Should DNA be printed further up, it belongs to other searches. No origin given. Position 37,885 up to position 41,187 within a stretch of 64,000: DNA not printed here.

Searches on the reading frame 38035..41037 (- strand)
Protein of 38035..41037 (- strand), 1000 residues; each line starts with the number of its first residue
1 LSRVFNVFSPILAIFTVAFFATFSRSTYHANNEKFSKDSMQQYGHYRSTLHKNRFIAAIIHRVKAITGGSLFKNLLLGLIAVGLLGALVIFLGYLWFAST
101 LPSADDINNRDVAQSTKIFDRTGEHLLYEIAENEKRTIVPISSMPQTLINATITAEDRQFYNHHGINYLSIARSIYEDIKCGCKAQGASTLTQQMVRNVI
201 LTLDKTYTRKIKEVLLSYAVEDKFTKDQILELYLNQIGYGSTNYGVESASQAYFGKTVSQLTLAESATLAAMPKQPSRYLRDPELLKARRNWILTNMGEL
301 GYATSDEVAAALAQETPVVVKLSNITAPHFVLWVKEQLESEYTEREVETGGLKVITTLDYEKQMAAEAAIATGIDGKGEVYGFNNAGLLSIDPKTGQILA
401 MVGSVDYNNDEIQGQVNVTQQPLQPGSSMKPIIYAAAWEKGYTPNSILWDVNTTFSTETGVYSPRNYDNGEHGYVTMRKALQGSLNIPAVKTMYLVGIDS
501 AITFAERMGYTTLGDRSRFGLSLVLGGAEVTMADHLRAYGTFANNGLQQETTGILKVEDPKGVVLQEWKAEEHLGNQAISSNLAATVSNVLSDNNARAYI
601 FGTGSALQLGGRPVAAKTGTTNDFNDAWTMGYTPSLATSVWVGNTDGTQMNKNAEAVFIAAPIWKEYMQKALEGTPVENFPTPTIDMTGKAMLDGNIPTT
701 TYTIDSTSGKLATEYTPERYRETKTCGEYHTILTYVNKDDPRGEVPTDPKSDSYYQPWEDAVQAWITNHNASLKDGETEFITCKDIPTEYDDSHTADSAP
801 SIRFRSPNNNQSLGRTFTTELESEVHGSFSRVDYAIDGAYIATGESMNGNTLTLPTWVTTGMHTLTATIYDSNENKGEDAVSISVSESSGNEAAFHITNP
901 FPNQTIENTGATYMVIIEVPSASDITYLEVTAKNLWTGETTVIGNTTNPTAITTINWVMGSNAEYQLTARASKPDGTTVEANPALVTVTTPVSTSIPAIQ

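Call 21: search_protein_families(library=pfam, proteins=[window:38035-41037:-])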
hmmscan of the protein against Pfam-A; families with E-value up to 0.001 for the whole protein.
window:38035-41037:- (1000 aa): 3 families
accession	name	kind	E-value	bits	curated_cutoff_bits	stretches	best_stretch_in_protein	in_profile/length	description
PF00912.28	Transgly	-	2.4e-60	203.5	27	1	126-297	4-177/178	Transglycosylase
PF00905.27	Transpeptidase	-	6.4e-26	91.7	22.1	1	391-668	6-298/299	Penicillin binding protein transpeptidase domain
PF17957.7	Big_7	-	0.00025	22.1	24.1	0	800-867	1-70/70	Bacterial Ig domain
